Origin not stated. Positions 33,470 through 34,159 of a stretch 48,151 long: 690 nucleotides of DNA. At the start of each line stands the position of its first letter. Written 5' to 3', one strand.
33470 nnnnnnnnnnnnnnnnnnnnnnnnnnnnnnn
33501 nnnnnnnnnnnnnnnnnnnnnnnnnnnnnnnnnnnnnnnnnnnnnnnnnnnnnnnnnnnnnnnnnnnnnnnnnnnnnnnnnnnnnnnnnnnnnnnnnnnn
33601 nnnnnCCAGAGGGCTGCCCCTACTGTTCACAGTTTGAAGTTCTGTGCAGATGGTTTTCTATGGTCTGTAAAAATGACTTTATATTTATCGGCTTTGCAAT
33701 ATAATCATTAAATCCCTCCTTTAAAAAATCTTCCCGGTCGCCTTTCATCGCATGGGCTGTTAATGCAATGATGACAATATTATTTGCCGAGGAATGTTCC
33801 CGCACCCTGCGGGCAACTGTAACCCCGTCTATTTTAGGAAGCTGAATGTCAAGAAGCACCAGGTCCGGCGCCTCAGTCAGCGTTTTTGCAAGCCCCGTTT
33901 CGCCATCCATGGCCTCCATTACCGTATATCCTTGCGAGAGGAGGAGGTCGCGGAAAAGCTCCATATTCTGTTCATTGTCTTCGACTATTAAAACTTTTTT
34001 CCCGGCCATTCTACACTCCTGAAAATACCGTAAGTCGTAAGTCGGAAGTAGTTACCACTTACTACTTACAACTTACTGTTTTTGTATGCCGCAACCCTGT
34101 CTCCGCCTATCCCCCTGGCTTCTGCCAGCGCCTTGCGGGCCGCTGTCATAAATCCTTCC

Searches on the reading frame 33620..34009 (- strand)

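Call 50: search_protein_families(library=pfam, proteins=[window:33620-34009:-], max_evalue=0.0001)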
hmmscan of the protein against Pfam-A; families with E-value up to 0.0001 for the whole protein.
window:33620-34009:- (129 aa): 2 families
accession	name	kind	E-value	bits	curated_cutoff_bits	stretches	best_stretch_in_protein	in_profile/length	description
PF00072.30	Response_reg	-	9.6e-28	97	30.2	1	6-117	1-110/111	Response regulator receiver domain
PF23198.2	PDE8A_N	-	3e-05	24.4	29.6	1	14-111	21-122/147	PDE8A-like, N-terminal domain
